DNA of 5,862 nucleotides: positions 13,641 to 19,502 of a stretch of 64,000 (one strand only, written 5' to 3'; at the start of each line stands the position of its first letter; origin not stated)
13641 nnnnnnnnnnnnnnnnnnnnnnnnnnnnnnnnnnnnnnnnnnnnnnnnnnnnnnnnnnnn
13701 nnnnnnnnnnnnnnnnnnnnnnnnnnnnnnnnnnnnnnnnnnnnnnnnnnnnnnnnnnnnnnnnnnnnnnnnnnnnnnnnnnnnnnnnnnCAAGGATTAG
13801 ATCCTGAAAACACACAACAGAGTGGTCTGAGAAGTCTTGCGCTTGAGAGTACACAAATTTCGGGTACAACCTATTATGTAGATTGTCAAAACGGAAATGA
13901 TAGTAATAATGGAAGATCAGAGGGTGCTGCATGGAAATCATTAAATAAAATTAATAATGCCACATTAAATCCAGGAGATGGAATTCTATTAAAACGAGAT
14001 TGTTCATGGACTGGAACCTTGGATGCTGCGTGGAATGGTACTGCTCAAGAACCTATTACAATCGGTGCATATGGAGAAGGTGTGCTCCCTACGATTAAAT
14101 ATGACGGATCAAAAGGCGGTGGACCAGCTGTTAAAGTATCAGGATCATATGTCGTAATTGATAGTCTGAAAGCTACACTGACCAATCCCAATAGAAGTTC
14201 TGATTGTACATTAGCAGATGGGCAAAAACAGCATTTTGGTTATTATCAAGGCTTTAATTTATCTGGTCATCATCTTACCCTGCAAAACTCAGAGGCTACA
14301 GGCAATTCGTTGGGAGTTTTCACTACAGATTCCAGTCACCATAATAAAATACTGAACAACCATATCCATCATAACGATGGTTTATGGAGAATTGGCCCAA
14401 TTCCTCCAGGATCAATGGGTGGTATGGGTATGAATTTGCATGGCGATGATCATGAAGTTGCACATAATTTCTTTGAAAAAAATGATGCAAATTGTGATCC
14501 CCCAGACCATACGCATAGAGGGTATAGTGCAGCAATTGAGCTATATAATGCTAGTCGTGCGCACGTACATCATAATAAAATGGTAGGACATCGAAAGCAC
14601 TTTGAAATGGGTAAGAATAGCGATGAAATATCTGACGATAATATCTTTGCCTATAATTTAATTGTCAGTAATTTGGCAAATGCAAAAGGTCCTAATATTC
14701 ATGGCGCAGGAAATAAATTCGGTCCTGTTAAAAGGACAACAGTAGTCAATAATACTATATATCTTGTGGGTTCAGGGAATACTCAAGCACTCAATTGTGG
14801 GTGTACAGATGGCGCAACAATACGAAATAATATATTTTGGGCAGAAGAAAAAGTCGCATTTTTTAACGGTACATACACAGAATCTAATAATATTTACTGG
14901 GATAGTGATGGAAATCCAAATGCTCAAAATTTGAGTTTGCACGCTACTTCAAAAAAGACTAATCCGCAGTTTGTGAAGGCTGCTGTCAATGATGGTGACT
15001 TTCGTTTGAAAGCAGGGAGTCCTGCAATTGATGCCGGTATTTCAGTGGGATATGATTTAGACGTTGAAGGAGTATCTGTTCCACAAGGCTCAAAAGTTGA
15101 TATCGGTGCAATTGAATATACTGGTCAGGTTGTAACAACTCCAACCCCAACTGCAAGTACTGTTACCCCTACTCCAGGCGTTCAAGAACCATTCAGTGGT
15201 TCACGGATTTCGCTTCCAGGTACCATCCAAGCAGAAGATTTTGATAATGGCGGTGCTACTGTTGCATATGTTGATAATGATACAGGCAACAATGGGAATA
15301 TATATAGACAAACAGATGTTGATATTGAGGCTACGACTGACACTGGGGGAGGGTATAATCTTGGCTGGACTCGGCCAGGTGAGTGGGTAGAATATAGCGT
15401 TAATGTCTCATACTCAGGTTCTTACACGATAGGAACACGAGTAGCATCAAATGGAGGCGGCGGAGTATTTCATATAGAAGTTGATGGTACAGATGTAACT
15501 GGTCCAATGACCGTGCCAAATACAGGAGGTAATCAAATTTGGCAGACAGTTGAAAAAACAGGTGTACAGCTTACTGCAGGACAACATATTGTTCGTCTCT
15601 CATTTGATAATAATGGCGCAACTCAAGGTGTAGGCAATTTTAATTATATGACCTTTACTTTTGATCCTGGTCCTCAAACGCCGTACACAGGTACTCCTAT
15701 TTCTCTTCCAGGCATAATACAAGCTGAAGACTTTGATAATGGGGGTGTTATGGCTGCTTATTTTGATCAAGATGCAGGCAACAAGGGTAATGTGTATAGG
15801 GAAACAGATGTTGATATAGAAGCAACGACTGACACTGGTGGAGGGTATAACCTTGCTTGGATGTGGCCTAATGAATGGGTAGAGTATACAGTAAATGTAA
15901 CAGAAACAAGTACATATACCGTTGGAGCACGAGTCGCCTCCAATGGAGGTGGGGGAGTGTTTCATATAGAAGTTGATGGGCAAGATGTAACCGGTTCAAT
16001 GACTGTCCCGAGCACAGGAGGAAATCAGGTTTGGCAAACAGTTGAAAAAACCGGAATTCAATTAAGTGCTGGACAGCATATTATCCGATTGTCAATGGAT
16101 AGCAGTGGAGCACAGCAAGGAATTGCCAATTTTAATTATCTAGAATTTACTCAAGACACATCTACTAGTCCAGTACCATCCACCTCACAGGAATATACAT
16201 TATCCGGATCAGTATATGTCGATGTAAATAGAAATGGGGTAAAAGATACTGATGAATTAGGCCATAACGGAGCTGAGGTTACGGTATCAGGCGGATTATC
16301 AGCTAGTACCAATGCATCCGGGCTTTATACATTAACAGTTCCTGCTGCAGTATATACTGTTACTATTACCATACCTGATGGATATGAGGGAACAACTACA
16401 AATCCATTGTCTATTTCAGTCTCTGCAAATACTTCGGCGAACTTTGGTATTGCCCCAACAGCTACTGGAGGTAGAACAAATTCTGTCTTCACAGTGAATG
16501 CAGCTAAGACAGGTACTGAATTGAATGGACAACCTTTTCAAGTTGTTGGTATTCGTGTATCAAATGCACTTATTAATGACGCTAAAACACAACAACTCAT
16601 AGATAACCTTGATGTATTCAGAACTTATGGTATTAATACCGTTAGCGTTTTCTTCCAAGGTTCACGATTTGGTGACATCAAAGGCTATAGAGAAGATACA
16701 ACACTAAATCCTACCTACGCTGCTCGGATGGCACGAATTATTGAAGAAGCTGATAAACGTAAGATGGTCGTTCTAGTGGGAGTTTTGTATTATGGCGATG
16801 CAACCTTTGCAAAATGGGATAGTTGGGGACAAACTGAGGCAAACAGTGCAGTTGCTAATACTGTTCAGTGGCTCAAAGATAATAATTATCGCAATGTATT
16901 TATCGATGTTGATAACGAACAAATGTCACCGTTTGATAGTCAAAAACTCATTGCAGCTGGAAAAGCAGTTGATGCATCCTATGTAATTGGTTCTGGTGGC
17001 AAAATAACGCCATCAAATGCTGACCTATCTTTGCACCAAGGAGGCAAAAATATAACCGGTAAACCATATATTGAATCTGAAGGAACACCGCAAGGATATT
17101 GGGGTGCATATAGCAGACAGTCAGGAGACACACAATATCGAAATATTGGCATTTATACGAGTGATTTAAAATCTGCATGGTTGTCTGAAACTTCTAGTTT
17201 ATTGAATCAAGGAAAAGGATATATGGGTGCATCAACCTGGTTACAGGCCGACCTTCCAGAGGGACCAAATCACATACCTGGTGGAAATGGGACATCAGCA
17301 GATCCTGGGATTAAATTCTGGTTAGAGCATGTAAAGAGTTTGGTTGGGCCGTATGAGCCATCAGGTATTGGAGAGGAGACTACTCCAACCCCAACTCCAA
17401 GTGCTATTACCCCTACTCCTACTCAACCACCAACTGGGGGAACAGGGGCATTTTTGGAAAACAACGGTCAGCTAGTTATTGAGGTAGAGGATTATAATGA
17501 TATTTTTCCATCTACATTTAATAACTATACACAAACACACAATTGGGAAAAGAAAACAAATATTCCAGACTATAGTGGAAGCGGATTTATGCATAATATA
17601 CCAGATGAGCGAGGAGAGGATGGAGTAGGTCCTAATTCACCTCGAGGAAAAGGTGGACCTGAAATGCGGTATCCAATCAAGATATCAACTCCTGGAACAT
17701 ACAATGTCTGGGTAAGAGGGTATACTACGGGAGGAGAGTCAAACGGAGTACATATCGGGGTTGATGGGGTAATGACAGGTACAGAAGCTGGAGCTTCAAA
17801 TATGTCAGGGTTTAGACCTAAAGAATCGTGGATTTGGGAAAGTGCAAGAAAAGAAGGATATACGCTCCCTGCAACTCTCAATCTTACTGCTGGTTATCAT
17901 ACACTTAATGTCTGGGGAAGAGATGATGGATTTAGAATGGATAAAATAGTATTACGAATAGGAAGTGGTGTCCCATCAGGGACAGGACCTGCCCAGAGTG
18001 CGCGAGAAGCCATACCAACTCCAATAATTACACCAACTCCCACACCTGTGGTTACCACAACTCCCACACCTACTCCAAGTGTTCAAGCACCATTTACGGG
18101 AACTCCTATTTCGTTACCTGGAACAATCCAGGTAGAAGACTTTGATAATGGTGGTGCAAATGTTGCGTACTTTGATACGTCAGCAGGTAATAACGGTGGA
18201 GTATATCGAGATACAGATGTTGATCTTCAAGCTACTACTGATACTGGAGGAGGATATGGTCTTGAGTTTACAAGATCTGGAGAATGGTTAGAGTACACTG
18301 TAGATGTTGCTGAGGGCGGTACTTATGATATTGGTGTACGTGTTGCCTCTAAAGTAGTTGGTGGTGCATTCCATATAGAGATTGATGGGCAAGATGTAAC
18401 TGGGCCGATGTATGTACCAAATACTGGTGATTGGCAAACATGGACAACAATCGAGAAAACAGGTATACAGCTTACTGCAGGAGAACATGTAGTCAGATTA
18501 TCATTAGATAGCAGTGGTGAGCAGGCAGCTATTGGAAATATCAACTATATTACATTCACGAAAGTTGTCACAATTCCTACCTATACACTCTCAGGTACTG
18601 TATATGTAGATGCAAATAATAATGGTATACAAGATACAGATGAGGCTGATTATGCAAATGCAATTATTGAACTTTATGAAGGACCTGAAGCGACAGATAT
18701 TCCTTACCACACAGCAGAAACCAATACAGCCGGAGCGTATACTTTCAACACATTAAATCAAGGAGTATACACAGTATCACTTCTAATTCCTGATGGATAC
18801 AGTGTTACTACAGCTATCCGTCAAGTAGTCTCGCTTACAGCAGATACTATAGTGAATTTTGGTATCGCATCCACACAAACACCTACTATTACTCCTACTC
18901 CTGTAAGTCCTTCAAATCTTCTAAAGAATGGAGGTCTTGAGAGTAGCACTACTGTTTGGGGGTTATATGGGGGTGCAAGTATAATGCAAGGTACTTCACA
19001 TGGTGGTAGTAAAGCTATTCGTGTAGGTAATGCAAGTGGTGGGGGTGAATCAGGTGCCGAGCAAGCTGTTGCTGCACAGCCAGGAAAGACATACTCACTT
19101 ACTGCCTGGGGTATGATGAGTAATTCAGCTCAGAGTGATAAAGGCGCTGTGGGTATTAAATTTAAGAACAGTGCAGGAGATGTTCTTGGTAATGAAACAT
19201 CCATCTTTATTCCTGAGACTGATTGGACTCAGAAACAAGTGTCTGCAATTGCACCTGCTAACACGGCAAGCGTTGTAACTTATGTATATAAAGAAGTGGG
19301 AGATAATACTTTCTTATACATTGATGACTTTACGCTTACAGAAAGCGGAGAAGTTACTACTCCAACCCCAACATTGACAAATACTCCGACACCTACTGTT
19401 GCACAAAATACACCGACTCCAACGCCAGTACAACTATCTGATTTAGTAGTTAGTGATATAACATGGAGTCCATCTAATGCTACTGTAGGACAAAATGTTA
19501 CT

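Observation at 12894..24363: Convergent dockerin-bearing giant protein and cohesin-like anchored protein: candidate cohesin-dockerin surface display pair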

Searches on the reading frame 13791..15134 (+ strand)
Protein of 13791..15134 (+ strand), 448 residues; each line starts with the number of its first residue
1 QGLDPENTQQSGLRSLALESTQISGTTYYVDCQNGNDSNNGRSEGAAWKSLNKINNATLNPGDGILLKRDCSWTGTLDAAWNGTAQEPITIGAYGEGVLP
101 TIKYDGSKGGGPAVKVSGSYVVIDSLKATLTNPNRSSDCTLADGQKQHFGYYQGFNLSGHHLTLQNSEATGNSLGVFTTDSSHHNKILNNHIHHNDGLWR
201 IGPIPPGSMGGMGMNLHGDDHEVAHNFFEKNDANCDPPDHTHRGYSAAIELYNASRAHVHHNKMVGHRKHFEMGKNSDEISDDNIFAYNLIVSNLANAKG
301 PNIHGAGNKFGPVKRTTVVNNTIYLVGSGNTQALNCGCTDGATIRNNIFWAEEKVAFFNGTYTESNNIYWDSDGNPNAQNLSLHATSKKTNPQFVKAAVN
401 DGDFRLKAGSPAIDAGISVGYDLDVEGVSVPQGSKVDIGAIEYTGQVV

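Call 46: search_protein_families(library=pfam, proteins=[window:13791-15134:+], max_evalue=1)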
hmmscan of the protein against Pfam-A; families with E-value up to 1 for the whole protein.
window:13791-15134:+ (448 aa): 3 families
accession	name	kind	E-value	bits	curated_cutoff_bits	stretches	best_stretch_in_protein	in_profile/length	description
PF13229.12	Beta_helix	-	4.8e-05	23.5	25.9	2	137-231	60-137/158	Right handed beta helix region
PF17161.10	DUF5123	-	0.0021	19.6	35.1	1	317-411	2-103/113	Domain of unknown function (DUF5123)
PF21423.2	AhtL-like_1st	-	0.24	11.4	27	1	296-320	23-47/55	Pyrogallol hydroxytransferase large subunit-like, domain 1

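Call 48: search_solved_structures(query=window:13791-15134:+, max_evalue=1)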
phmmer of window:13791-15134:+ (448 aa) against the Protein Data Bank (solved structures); distinct sequences matched with E-value up to 1: 8.
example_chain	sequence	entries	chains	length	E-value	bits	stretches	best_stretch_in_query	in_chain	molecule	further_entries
7v6m_A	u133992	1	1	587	7.1e-15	58.2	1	21-106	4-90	Fibronectin type III domain-containing protein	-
5gqc_A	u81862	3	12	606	1.8e-12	50.2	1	15-109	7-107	Lacto-N-biosidase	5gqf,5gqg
7v6i_A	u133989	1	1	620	8e-11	44.8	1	23-106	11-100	Lacto-N-biosidase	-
24mr_A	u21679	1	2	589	9.3e-11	44.6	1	25-109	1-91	Lacto-N-biosidase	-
6kqs_A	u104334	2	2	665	4.2e-10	42.4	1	24-106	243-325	lacto-N-biosidase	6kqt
6kfn_A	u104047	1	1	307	5.7e-05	25.5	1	59-129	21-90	alginate lyase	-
2ntf_L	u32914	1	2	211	0.58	12.3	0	322-367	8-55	Murine Antibody Fab RS2-1G9 Lambda Light Chain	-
2op4_L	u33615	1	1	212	0.59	12.3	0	322-367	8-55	Murine Antibody Fab RS2-1G9 Lambda Light Chain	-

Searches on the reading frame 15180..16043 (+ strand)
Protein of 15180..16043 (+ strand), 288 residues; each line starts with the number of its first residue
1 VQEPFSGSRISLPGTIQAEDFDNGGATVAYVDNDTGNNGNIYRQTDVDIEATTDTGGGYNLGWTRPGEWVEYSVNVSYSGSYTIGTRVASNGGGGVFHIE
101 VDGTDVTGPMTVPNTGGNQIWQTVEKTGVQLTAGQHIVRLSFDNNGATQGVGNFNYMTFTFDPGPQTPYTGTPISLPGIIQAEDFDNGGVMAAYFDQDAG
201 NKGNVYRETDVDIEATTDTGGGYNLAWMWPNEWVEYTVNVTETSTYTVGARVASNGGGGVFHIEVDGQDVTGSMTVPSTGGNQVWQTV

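Call 46: search_protein_families(library=pfam, proteins=[window:15180-16043:+], max_evalue=1)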
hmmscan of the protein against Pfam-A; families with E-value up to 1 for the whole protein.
window:15180-16043:+ (288 aa): 6 families
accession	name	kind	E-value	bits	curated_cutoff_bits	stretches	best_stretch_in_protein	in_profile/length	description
PF03422.21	CBM_6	-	1e-35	123.2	28.9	2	43-160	7-124/125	Carbohydrate binding module (family 6)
PF18099.7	CBM_35_2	-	1.4e-23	83.6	23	2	43-157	1-110/112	Carbohydrate binding module (family 35)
PF16990.11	CBM_35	-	0.0058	17.4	28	1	40-140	8-104/121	Carbohydrate binding module (family 35)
PF20620.4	DUF6805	-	0.0086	16.8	27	0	213-275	23-86/133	Family of unknown function (DUF6805)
PF15631.11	Imm-NTF2-2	-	0.083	13.5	26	0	236-269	39-58/68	NTF2 fold immunity protein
PF03633.20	Glyco_hydro_65C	-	0.21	11.8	22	0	66-81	15-30/62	Glycosyl hydrolase family 65, C-terminal domain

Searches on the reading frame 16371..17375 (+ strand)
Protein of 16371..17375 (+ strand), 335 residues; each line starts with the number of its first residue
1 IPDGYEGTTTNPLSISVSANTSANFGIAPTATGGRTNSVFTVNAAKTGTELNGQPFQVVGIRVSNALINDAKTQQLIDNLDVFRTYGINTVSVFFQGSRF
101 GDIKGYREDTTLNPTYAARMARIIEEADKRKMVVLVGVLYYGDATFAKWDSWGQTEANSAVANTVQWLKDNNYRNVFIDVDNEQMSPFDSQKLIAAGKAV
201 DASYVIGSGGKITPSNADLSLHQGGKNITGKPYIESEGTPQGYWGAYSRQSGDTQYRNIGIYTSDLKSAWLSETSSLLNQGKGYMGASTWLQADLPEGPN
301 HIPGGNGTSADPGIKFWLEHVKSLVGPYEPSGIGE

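Call 46: search_protein_families(library=pfam, proteins=[window:16371-17375:+], max_evalue=1)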
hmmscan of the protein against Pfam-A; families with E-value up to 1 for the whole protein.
window:16371-17375:+ (335 aa): 1 family
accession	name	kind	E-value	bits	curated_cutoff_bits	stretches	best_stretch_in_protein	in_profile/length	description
PF00150.24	Cellulase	-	0.0011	18.9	23.5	1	51-183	3-129/272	Cellulase (glycosyl hydrolase family 5)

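Call 47: search_solved_structures(query=window:16371-17375:+, max_evalue=1)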
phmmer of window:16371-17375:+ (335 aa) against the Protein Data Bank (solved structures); distinct sequences matched with E-value up to 1: 0.

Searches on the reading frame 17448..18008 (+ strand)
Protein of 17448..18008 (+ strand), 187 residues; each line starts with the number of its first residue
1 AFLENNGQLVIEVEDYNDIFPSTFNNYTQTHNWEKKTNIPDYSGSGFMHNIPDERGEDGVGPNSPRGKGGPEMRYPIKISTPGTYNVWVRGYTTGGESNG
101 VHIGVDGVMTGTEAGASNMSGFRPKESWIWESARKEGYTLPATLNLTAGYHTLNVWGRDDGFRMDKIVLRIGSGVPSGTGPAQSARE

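Call 46: search_protein_families(library=pfam, proteins=[window:17448-18008:+], max_evalue=1)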
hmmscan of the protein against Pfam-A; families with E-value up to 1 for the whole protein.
window:17448-18008:+ (187 aa): 2 families
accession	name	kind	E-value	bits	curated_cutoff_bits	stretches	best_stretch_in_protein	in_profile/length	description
PF17829.7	GH115_C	-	1.4e-12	48.2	24.1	1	2-182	2-171/172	Glycosyl hydrolase family 115 C-terminal domain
PF25275.1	Golvesin_C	-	0.066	13.7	31.6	0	24-90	8-60/132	Golvesin C-terminal domain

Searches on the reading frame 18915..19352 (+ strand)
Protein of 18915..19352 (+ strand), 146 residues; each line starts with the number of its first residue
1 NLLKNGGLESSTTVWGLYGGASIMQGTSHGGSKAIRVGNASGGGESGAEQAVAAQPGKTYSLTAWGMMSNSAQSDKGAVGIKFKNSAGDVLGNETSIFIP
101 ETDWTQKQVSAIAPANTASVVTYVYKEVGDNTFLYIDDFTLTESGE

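Call 46: search_protein_families(library=pfam, proteins=[window:18915-19352:+], max_evalue=1)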
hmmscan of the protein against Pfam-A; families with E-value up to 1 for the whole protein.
window:18915-19352:+ (146 aa): 2 families
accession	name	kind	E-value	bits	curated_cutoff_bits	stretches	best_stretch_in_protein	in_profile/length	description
PF02018.23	CBM_4_9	-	1.2e-10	42.4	25.9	1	1-126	2-131/136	Carbohydrate binding domain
PF25235.1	DUF7850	-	0.00013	22.9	27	1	43-123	63-150/165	Domain of unknown function (DUF7850)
